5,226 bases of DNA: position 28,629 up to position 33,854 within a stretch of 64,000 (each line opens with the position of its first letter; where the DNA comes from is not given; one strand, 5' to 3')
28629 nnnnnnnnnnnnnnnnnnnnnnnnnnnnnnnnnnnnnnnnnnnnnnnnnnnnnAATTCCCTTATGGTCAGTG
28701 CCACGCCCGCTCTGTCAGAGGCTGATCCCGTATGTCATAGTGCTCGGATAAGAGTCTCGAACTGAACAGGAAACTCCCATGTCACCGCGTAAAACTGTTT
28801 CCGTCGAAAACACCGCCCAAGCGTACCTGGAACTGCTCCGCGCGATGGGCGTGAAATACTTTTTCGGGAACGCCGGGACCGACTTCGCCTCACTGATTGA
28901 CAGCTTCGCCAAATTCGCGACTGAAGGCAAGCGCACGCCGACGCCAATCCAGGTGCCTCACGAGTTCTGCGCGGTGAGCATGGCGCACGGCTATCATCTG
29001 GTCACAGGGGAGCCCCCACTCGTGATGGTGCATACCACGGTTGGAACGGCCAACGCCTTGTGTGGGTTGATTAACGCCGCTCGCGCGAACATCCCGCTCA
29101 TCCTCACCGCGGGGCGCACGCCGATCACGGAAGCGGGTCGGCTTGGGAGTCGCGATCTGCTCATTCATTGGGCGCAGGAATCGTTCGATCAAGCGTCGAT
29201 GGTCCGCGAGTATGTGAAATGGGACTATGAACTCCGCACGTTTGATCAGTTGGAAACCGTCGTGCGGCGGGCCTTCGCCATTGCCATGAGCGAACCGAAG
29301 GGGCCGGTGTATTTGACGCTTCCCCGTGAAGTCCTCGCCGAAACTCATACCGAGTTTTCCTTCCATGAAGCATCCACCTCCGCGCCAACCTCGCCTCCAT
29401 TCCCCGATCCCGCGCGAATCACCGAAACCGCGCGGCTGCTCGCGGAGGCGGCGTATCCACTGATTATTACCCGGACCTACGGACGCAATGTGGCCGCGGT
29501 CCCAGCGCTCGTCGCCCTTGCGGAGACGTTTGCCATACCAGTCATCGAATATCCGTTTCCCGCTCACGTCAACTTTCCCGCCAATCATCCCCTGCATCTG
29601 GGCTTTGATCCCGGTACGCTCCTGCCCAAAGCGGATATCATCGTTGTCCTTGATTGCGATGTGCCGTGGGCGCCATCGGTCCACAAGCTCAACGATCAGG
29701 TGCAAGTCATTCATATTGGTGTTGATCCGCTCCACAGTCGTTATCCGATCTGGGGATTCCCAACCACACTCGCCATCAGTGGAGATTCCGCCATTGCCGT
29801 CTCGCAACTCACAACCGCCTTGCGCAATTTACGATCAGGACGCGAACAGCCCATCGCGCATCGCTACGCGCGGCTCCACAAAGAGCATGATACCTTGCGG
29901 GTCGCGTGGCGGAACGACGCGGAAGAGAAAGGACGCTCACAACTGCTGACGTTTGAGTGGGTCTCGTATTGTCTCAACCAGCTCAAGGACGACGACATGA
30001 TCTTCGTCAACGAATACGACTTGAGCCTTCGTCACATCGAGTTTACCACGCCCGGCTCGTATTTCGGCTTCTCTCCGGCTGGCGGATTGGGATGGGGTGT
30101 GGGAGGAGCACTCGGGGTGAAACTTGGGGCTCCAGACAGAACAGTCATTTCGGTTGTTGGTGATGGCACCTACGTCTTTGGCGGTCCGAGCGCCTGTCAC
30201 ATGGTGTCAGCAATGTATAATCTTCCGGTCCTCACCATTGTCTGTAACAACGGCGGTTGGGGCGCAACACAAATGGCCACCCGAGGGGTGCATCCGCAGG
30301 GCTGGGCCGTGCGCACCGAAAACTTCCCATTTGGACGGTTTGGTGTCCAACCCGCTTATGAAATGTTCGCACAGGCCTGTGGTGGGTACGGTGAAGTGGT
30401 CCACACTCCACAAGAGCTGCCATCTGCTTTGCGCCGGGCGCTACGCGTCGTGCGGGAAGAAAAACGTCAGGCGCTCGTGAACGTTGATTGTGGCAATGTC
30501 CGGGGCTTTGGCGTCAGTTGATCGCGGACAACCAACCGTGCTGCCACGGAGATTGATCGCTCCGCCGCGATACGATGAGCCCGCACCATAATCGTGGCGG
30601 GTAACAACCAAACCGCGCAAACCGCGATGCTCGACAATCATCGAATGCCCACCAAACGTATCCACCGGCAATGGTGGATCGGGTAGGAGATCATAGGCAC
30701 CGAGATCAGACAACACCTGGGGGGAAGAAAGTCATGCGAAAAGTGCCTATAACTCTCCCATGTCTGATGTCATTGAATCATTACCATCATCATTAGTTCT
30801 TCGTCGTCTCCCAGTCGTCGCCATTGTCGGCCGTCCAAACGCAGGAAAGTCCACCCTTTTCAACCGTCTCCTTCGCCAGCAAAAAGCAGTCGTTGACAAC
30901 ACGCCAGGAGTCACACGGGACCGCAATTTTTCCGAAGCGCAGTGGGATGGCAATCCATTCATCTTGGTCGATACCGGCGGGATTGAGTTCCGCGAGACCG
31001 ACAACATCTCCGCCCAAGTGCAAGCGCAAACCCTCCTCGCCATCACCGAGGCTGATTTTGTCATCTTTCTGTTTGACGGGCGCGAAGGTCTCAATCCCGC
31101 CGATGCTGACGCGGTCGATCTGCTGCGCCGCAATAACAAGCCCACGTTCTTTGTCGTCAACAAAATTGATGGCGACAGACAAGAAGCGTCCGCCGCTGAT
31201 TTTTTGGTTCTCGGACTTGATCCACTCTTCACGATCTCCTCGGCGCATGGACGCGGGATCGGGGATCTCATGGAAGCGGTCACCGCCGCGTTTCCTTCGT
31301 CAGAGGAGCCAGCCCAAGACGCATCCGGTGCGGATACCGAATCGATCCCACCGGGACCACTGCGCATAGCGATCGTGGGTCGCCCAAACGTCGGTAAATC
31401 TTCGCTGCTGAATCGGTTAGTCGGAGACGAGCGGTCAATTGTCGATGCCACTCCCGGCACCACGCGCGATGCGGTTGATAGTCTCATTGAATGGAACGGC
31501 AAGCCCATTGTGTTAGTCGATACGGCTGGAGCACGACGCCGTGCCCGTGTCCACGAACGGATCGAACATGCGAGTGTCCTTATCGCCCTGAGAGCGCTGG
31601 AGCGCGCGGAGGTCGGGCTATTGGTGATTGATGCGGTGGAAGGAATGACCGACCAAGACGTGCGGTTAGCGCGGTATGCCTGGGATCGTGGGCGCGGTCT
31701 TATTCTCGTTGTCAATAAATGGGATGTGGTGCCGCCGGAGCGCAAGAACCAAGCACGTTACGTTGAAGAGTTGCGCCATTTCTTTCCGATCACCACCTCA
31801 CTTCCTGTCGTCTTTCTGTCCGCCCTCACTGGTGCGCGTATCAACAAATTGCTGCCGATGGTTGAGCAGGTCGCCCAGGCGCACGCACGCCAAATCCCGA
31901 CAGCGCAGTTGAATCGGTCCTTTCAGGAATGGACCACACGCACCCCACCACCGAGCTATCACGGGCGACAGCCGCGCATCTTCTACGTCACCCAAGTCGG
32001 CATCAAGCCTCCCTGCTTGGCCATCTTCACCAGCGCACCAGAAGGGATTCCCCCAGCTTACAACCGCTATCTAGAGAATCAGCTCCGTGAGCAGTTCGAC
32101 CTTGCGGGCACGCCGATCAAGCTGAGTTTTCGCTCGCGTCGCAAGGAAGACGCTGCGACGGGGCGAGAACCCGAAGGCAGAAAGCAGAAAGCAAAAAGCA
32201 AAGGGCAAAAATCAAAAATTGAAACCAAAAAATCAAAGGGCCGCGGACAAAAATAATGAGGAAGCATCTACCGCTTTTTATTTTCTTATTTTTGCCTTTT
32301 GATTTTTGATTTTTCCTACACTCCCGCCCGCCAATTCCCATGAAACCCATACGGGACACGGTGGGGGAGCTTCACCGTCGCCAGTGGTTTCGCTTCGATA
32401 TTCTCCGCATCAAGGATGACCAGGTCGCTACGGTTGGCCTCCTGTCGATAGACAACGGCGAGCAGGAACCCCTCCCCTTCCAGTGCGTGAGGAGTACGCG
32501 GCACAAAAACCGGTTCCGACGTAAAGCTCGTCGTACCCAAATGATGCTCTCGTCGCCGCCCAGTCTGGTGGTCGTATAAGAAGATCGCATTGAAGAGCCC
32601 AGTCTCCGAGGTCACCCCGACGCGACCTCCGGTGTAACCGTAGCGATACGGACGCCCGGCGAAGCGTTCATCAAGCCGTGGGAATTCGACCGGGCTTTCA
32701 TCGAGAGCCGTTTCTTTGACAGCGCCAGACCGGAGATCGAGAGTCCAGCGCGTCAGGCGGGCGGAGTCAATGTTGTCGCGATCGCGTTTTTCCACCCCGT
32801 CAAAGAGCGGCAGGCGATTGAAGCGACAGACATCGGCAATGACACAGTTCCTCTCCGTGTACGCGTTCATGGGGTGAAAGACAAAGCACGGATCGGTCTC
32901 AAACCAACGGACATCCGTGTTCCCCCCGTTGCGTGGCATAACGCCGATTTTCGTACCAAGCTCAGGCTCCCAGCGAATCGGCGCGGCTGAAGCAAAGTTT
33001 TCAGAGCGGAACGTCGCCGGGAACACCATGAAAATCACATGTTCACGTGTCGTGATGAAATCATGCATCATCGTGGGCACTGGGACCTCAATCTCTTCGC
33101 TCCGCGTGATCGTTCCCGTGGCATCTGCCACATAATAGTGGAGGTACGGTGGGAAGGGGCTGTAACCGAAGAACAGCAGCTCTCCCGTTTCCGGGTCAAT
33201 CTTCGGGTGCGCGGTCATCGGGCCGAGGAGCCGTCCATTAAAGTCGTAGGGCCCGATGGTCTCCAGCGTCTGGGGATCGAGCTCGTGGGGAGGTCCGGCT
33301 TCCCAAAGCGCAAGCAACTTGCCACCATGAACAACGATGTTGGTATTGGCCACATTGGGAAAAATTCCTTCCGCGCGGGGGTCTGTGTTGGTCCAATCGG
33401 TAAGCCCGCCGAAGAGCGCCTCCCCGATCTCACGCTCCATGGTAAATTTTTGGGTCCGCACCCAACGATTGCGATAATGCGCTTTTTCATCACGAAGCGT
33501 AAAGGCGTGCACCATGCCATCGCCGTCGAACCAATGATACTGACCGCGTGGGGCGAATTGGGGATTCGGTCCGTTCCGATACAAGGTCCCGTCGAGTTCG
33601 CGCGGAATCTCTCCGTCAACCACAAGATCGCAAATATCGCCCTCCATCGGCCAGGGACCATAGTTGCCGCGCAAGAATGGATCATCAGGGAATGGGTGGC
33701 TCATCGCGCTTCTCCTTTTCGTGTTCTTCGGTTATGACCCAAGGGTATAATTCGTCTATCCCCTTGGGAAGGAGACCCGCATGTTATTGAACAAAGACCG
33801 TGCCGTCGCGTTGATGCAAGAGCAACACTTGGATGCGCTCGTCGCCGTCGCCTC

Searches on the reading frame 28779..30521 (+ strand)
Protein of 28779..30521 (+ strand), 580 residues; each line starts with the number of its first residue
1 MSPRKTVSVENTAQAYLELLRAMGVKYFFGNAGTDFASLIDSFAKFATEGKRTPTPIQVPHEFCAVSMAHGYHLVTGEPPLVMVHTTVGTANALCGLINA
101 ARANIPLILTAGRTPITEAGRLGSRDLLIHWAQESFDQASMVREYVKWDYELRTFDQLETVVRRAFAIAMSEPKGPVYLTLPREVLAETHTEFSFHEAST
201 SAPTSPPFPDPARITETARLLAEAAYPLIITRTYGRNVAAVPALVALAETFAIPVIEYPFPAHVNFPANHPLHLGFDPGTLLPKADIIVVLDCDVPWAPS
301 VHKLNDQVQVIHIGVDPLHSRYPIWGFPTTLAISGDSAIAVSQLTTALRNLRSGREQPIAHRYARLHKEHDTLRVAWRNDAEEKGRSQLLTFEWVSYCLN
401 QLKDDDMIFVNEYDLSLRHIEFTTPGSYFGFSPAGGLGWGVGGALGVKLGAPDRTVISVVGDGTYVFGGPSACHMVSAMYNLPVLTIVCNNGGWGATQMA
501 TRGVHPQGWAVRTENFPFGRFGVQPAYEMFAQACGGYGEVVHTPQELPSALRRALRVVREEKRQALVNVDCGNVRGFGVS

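Call 46: search_protein_families(library=pfam, proteins=[window:28779-30521:+], max_evalue=0.00001)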
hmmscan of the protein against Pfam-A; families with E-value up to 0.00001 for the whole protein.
window:28779-30521:+ (580 aa): 3 families
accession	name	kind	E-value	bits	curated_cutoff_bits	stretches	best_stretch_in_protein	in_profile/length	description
PF02776.23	TPP_enzyme_N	-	2.1e-25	89.2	26.8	1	11-141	2-119/119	Thiamine pyrophosphate enzyme, N-terminal TPP binding domain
PF02775.26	TPP_enzyme_C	-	3.3e-23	82.6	21.9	1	418-569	11-151/151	Thiamine pyrophosphate enzyme, C-terminal TPP binding domain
PF00205.28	TPP_enzyme_M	-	4.3e-08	33.4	30.4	1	214-343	1-136/137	Thiamine pyrophosphate enzyme, central domain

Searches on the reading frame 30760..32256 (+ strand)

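Call 46: search_protein_families(library=pfam, proteins=[window:30760-32256:+], max_evalue=0.00001)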
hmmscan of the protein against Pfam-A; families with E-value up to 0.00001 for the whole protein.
window:30760-32256:+ (498 aa): 10 families
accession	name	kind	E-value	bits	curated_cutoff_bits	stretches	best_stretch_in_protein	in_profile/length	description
PF01926.29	MMR_HSR1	-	7.9e-59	197.1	21.9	2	20-135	2-113/113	50S ribosome-binding GTPase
PF14714.11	KH_dom-like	-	2.9e-29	101.6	27.3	1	379-458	2-81/81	KH-domain-like of EngA bacterial GTPase enzymes, C-terminal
PF00009.33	GTP_EFTU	-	3.5e-25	89.1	26.5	2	233-373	54-187/188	Elongation factor Tu GTP binding domain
PF02421.24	FeoB_N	-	2.1e-23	83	27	2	20-147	3-126/156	Ferrous iron transport protein B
PF00350.29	Dynamin_N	-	1.4e-15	58.2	27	0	203-235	1-33/168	Dynamin family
PF04548.22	AIG1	-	3e-10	40.2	27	0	21-122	4-107/212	AIG1 family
PF03193.22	RsgA_GTPase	-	2.1e-07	31.4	30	0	204-226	110-132/174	RsgA GTPase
PF08477.19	Roc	-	2.4e-07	31.5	27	0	202-266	1-74/119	Ras of Complex, Roc, domain of DAPkinase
PF00005.33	ABC_tran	-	5.1e-06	27.6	25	0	11-43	5-37/137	ABC transporter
PF13401.12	AAA_22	-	7.2e-06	26.8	27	0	19-50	7-33/130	AAA domain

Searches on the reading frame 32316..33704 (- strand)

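Call 46: search_protein_families(library=pfam, proteins=[window:32316-33704:-], max_evalue=0.00001)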
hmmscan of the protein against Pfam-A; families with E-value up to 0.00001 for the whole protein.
window:32316-33704:- (462 aa): 1 family
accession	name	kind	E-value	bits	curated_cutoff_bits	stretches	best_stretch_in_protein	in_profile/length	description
PF03055.21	RPE65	-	8.6e-155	516.8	27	1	25-459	11-468/469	Retinal pigment epithelial membrane protein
